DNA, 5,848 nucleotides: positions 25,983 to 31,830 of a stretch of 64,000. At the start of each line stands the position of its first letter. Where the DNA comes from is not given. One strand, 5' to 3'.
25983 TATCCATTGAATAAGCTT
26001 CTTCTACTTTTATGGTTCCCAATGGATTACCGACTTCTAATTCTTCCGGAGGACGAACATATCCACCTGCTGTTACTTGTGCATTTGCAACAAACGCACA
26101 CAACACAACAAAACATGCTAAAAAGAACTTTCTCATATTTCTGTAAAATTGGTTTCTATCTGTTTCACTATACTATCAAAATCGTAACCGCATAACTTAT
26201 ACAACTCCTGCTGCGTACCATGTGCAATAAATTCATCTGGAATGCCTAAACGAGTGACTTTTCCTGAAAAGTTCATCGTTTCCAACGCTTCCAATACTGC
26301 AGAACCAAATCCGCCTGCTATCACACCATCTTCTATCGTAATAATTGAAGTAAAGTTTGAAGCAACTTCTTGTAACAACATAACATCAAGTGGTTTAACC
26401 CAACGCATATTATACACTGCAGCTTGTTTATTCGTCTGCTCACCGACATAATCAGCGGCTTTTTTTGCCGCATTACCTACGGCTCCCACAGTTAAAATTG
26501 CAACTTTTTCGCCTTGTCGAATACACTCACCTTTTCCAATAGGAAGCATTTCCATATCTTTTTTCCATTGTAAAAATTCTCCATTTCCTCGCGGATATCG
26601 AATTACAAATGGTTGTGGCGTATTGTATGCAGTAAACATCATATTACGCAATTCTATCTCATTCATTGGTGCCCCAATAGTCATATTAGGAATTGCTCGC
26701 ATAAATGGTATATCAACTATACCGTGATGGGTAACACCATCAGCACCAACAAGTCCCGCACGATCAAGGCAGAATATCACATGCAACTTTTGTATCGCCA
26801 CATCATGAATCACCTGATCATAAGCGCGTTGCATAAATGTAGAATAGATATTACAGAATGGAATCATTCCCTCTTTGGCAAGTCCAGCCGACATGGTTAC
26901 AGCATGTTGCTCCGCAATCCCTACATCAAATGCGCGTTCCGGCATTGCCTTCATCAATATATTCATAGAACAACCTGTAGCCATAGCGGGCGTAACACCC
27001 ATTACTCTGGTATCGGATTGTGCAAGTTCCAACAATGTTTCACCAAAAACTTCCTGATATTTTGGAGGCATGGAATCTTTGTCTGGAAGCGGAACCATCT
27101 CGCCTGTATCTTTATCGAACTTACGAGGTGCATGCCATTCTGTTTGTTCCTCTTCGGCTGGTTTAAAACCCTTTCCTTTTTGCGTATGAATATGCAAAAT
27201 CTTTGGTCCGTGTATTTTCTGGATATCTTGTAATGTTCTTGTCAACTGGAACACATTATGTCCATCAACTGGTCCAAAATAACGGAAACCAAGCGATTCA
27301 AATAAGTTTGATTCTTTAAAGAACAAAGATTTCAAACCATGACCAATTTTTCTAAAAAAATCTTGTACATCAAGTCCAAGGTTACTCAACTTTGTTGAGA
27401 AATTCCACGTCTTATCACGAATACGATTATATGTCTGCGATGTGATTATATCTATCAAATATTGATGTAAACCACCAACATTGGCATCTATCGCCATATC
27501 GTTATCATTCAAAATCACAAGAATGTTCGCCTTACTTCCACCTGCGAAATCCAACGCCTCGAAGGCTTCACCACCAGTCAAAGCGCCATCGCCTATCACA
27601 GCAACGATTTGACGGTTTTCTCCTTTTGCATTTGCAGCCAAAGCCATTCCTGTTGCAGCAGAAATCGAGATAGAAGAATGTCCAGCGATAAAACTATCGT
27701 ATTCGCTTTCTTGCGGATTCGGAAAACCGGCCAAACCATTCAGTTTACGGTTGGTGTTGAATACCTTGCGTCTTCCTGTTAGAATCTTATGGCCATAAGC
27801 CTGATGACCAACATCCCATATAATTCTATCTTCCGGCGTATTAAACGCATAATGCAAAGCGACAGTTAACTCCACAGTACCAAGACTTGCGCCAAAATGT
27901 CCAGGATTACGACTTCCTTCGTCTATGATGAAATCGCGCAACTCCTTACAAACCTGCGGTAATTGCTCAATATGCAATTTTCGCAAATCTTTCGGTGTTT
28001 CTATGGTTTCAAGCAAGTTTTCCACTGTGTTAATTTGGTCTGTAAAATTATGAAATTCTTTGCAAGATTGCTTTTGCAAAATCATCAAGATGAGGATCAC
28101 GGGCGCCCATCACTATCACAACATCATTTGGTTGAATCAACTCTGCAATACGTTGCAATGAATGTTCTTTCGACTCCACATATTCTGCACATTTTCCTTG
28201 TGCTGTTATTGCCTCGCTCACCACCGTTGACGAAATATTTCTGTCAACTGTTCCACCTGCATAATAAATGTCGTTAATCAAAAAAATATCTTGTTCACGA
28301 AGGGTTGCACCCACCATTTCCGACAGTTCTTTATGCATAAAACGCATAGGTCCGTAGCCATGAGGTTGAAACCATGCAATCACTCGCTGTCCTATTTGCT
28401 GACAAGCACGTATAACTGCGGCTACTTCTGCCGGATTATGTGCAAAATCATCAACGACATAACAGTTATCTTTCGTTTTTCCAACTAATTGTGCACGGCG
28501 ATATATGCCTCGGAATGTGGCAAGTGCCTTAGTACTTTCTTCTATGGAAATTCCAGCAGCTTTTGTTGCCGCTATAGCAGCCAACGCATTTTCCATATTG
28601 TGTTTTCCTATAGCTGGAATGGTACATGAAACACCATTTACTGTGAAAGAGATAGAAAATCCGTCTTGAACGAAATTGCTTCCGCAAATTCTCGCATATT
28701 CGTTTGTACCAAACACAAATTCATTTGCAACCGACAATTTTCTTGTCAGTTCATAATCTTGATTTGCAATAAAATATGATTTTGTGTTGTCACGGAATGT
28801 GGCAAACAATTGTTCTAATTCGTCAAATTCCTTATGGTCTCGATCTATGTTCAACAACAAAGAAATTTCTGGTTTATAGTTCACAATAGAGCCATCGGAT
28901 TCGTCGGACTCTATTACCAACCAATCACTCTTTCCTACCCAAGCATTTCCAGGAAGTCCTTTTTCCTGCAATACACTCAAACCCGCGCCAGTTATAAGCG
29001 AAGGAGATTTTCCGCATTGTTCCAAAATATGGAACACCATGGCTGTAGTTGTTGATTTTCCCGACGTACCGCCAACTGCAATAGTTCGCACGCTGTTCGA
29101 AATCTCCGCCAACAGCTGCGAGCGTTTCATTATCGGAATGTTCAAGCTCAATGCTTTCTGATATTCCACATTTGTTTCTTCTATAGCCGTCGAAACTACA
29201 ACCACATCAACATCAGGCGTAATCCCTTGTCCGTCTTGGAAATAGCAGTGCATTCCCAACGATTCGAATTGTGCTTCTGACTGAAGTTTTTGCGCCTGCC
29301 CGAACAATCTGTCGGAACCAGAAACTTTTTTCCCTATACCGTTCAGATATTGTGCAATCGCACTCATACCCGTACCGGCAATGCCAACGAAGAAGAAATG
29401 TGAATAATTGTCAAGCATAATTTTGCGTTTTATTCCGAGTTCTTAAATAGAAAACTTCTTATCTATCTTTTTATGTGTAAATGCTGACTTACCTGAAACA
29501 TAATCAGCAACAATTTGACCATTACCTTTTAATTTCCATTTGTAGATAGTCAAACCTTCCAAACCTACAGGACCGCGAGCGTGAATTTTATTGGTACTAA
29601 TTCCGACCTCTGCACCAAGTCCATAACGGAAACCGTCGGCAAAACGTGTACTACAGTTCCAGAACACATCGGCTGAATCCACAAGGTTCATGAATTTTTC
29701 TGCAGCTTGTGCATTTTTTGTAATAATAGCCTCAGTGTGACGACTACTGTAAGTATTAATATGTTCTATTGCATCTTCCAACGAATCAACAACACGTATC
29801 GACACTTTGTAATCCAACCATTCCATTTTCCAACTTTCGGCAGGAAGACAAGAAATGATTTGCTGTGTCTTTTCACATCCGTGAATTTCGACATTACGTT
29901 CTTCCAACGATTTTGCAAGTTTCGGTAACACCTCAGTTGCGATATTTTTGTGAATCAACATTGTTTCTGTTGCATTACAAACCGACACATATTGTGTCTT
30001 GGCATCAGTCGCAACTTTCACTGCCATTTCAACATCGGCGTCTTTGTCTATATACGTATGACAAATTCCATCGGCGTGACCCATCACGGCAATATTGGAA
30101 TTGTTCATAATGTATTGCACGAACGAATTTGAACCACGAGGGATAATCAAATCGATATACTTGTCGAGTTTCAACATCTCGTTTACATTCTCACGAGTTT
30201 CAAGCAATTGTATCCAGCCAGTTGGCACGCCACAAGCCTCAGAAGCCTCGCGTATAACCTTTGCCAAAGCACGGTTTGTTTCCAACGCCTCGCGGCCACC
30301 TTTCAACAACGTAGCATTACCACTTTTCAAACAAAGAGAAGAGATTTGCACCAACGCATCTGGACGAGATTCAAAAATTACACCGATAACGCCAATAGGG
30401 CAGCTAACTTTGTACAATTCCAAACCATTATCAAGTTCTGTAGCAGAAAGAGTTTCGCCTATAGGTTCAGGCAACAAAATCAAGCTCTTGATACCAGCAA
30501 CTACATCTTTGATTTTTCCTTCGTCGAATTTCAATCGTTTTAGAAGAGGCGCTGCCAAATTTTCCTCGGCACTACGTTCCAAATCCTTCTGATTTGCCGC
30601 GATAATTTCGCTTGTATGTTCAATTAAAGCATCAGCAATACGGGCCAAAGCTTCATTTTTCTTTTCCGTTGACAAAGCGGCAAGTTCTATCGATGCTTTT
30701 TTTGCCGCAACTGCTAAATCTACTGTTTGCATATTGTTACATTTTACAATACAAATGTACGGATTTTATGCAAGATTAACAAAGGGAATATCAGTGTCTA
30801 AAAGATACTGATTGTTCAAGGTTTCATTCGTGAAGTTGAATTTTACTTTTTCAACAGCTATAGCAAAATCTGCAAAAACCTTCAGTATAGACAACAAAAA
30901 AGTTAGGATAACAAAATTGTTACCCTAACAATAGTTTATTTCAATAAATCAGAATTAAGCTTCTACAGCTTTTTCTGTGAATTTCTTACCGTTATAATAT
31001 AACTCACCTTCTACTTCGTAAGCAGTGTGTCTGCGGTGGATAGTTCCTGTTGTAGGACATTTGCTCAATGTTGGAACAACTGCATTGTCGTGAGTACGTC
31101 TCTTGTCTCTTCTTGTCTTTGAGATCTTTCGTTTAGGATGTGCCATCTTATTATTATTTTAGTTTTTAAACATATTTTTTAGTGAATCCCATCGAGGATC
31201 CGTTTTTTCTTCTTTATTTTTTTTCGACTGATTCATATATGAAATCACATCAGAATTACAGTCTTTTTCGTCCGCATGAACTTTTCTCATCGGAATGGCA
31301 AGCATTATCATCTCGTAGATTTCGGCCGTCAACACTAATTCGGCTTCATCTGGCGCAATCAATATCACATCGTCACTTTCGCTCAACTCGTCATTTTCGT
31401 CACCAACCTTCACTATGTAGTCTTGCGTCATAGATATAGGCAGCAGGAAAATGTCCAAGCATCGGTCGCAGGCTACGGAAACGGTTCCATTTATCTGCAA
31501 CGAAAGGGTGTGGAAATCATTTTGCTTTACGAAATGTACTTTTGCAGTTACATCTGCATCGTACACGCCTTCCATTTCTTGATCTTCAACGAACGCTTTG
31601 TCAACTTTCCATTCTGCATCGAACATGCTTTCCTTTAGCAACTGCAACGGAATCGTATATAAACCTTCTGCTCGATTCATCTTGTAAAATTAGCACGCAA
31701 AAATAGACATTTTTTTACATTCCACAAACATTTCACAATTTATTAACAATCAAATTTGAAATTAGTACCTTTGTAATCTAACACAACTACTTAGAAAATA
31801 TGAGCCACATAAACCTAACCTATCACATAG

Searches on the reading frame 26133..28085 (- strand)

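Call 25: search_protein_families(library=pfam, proteins=[window:26133-28085:-], max_evalue=0.001)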
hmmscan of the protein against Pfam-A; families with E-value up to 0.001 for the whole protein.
window:26133-28085:- (650 aa): 6 families
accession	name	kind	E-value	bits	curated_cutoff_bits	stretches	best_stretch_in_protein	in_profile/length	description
PF13292.11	DXP_synthase_N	-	1.4e-110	369.3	21.2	1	25-301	1-274/274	1-deoxy-D-xylulose-5-phosphate synthase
PF02779.29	Transket_pyr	-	1.1e-39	136.3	27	1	342-501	4-171/174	Transketolase, pyrimidine binding domain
PF02780.25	Transketolase_C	-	1.4e-23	83.6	25.9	1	517-639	1-124/124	Transketolase, C-terminal domain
PF00676.26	E1_dh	-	2.1e-07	30.6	22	1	128-199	92-165/300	Dehydrogenase E1 component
PF02775.26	TPP_enzyme_C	-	0.00015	22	21.9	1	126-197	19-84/151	Thiamine pyrophosphate enzyme, C-terminal TPP binding domain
PF00456.26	Transketolase_N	-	0.00047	19.7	22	0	133-205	110-193/334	Transketolase, thiamine diphosphate binding domain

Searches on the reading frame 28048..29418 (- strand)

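Call 25: search_protein_families(library=pfam, proteins=[window:28048-29418:-], max_evalue=0.001)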
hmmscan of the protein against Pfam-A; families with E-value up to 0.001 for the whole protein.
window:28048-29418:- (456 aa): 3 families
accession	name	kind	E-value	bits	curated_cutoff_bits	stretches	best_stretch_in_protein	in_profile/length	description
PF08245.18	Mur_ligase_M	-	5.2e-15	56.4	24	1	115-284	1-199/200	Mur ligase middle domain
PF02875.26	Mur_ligase_C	-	2.3e-14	54.8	28.4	1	307-440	1-127/127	Mur ligase, glutamate ligase domain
PF01225.30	Mur_ligase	-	4.9e-14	52.9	21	1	10-109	4-93/95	Mur ligase family, catalytic domain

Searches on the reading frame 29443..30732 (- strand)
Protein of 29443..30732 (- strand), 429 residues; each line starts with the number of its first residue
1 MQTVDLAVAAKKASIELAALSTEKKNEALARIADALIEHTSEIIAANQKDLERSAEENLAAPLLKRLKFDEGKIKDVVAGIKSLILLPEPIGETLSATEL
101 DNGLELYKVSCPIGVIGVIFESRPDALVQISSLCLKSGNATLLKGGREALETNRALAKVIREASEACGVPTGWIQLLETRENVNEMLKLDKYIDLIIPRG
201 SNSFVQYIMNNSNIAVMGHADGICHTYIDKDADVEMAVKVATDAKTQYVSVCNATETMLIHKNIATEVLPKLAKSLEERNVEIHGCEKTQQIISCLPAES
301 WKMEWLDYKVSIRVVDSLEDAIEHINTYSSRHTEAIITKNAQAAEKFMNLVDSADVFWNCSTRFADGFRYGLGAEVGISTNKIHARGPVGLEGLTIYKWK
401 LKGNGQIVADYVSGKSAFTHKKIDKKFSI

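Call 25: search_protein_families(library=pfam, proteins=[window:29443-30732:-], max_evalue=0.001)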
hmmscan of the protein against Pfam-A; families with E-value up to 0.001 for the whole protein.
window:29443-30732:- (429 aa): 1 family
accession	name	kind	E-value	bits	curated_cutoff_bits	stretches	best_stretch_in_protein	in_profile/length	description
PF00171.27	Aldedh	-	1.9e-20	73.3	23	1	8-282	35-299/461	Aldehyde dehydrogenase family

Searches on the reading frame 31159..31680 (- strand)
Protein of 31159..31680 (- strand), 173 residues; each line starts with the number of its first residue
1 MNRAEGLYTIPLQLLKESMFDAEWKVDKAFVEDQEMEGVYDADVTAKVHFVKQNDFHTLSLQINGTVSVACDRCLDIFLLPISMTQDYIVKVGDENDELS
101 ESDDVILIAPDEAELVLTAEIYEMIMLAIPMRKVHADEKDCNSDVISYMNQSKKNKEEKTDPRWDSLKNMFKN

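Call 25: search_protein_families(library=pfam, proteins=[window:31159-31680:-], max_evalue=0.001)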
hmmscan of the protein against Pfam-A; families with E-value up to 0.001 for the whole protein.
window:31159-31680:- (173 aa): 1 family
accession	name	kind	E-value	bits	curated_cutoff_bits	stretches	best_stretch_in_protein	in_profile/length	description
PF02620.22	YceD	-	9.4e-20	71.3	33.2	1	59-170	1-118/119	Large ribosomal RNA subunit accumulation protein YceD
